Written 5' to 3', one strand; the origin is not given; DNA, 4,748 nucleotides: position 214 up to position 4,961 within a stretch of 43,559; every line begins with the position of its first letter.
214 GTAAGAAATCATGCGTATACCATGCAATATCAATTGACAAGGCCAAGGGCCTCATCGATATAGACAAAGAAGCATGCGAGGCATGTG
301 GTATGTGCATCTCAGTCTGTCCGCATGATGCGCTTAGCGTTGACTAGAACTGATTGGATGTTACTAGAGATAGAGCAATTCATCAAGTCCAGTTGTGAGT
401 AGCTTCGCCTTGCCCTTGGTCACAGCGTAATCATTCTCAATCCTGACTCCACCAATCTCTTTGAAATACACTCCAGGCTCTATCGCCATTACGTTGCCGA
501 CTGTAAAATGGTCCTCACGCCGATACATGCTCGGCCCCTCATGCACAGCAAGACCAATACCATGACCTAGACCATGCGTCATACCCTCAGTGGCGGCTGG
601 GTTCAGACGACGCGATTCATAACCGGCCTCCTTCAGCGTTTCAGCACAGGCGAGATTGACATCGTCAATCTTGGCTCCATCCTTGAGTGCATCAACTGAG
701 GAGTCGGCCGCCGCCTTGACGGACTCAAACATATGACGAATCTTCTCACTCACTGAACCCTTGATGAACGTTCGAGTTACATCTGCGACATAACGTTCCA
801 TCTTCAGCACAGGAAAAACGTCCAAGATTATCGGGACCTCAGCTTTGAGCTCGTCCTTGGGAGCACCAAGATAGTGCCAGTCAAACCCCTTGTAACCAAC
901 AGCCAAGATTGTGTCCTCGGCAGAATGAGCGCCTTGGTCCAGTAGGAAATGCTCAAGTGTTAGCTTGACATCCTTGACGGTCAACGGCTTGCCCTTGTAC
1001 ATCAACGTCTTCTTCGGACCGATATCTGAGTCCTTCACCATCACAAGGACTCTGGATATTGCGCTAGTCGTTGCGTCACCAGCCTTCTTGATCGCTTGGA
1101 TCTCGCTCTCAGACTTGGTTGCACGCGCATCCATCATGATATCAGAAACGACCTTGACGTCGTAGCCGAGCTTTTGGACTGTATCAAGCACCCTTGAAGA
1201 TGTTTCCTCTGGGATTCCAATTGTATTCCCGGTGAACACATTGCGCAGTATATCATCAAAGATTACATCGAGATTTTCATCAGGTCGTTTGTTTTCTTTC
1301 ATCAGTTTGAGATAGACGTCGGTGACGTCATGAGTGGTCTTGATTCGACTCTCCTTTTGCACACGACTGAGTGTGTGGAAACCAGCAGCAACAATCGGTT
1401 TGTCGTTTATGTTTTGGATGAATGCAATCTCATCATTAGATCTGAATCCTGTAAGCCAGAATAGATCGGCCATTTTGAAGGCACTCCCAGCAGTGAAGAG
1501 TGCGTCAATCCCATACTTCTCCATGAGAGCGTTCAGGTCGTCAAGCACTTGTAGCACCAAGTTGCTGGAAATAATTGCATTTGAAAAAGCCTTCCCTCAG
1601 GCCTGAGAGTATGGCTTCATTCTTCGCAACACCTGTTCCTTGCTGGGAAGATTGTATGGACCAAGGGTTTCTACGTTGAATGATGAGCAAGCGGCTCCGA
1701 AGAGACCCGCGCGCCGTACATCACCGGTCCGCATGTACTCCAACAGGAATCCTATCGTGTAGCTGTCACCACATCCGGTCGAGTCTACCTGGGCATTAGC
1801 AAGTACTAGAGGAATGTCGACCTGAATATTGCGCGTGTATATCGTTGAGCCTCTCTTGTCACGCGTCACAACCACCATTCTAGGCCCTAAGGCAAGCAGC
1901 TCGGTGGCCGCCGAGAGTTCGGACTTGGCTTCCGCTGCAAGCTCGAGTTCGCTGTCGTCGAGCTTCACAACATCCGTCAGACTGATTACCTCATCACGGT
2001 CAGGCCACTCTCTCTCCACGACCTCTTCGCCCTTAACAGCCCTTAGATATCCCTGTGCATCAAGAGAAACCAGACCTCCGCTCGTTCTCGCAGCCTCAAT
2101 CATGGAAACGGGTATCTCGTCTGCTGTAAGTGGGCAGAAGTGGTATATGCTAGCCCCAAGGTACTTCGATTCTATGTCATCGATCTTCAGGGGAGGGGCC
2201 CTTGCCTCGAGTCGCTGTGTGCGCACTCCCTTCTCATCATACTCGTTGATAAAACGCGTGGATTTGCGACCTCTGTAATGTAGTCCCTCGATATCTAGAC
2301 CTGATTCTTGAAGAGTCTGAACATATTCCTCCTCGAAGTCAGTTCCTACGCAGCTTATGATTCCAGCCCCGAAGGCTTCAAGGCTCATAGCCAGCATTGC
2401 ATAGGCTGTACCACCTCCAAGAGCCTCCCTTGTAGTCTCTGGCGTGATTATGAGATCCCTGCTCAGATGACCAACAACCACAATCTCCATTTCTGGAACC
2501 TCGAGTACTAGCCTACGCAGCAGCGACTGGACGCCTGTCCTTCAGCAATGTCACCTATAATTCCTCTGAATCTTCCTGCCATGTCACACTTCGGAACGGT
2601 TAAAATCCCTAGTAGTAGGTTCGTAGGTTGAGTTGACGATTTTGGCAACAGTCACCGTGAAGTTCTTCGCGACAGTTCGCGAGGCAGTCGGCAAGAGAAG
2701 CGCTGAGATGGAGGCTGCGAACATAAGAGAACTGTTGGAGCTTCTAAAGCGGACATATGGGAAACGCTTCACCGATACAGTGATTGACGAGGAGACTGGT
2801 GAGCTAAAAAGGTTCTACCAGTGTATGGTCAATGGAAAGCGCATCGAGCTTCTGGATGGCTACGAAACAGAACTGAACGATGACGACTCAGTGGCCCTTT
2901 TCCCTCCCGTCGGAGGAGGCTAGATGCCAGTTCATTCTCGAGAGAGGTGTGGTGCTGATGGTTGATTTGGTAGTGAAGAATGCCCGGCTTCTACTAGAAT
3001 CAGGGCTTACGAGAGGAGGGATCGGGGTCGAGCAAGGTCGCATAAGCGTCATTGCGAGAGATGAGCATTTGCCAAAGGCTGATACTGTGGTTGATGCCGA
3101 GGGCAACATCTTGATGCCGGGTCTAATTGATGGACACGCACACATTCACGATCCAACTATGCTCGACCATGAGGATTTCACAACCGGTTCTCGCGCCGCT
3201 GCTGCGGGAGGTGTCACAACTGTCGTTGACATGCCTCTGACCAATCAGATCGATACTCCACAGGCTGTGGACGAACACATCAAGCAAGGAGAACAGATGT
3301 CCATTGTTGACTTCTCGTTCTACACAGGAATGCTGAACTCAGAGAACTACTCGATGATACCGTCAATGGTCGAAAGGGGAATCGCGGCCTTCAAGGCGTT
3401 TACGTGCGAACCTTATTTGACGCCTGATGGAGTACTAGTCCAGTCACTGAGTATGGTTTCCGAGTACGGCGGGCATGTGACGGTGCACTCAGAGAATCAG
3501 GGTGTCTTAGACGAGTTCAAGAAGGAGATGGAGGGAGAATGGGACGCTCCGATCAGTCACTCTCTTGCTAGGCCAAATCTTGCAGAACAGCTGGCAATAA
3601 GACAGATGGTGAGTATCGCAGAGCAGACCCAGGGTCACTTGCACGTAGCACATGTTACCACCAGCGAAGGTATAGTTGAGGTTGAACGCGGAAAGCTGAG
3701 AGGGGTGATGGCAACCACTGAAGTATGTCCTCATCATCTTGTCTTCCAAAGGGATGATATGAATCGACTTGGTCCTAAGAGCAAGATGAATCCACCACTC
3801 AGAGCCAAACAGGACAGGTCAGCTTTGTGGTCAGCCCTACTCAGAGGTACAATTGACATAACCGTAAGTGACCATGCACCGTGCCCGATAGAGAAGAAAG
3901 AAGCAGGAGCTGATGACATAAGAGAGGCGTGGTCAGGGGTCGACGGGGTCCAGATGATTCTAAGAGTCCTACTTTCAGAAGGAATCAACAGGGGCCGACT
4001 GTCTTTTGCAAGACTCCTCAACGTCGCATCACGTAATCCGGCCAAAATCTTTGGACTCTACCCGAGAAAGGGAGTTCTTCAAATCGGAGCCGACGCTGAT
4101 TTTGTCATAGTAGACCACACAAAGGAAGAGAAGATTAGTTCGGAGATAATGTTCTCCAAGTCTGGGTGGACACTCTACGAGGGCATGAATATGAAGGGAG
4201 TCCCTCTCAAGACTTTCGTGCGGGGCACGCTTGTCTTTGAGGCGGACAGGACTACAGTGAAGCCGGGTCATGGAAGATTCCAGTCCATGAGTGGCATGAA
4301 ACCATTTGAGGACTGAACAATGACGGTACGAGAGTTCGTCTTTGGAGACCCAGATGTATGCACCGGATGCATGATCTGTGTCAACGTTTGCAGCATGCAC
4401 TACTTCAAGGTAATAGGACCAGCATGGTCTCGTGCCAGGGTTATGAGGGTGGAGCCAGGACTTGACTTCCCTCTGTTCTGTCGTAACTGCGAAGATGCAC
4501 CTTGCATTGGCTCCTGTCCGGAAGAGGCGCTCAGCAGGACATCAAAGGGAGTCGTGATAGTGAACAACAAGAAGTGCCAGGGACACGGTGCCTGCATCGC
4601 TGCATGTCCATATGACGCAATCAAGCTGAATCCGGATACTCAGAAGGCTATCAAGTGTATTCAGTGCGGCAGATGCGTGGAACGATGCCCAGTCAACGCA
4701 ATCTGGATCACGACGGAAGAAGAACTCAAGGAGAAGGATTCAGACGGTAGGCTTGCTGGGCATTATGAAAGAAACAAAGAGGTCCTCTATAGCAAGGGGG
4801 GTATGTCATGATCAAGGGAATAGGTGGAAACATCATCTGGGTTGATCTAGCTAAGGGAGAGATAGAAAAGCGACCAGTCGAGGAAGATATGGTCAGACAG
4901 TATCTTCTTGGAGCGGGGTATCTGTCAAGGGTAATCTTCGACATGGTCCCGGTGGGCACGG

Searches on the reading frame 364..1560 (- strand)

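Call 57: search_protein_families(library=pfam, proteins=[window:364-1560:-], max_evalue=0.001)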
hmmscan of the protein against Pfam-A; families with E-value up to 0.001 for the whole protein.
window:364-1560:- (398 aa): 1 family
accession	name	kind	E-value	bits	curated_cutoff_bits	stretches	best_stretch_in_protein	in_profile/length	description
PF00557.29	Peptidase_M24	-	3.8e-38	131.8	23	1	156-382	2-208/208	Metallopeptidase family M24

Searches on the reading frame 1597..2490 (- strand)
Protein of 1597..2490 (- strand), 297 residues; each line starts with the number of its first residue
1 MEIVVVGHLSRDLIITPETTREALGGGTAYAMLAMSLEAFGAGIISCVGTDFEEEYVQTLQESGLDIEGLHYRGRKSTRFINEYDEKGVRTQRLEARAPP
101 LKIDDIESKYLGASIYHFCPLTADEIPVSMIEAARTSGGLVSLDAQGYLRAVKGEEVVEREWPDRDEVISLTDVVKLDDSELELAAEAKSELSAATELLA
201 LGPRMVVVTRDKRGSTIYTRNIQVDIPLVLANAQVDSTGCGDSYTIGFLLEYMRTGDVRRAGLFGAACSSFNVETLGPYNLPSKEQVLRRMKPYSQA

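Call 57: search_protein_families(library=pfam, proteins=[window:1597-2490:-], max_evalue=0.001)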
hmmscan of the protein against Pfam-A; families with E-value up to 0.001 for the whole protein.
window:1597-2490:- (297 aa): 1 family
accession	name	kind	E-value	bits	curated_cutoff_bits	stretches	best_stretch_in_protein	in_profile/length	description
PF00294.29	PfkB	-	2.2e-24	86.8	25.8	1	3-280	4-297/302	pfkB family carbohydrate kinase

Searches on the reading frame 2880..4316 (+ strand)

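Call 57: search_protein_families(library=pfam, proteins=[window:2880-4316:+], max_evalue=0.001)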
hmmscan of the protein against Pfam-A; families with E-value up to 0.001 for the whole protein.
window:2880-4316:+ (478 aa): 2 families
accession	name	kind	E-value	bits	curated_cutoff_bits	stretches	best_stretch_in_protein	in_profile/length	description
PF01979.26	Amidohydro_1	-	8.1e-24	84.9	25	1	77-452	1-345/345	Amidohydrolase family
PF07969.17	Amidohydro_3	-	2.9e-13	50.6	29.7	2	371-415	404-447/472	Amidohydrolase family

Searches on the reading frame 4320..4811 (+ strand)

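Call 57: search_protein_families(library=pfam, proteins=[window:4320-4811:+], max_evalue=0.001)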
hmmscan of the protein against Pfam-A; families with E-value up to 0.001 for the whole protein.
window:4320-4811:+ (163 aa): 15 families
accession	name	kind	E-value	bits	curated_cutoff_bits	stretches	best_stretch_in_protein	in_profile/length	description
PF13237.11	Fer4_10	-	1.2e-16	60.8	25.5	2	54-97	9-53/53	4Fe-4S dicluster domain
PF00037.32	Fer4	-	1.6e-15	56.6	21.1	2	112-128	7-23/24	4Fe-4S binding domain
PF12838.12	Fer4_7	-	6.5e-15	55.8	27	2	112-138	1-27/52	4Fe-4S dicluster domain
PF13247.11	Fer4_11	-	3.9e-13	49.9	26.2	1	50-121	6-79/100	4Fe-4S dicluster domain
PF12797.12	Fer4_2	-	1.3e-12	47.2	24.5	1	7-25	3-21/22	4Fe-4S binding domain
PF13187.11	Fer4_9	-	1.7e-12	47.6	27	2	86-128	2-52/52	4Fe-4S dicluster domain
PF12837.12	Fer4_6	-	4.9e-12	45.6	25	1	10-26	5-21/24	4Fe-4S binding domain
PF14697.11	Fer4_21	-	1.8e-11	44.4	35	1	54-103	8-59/59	4Fe-4S dicluster domain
PF13484.11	Fer4_16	-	4.9e-11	43.7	30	1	112-139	1-27/66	4Fe-4S double cluster binding domain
PF25160.1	LdpA_Fe-S-bd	-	5.4e-10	39.3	27.6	1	59-103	6-45/49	LdpA Fe-S cluster-binding domain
PF12798.12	Fer4_3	-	6.1e-08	33.3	27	0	113-127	1-15/15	4Fe-4S binding domain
PF12800.12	Fer4_4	-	9e-08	32.3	24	0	11-26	1-16/17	4Fe-4S binding domain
PF13534.11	Fer4_17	-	2.8e-05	25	22.2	0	112-130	1-18/61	4Fe-4S dicluster domain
PF13183.11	Fer4_8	-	6.1e-05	23.9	27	0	111-127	3-19/68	4Fe-4S dicluster domain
PF13459.11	Fer4_15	-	0.00012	23.2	22.4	0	79-97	1-19/66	4Fe-4S single cluster domain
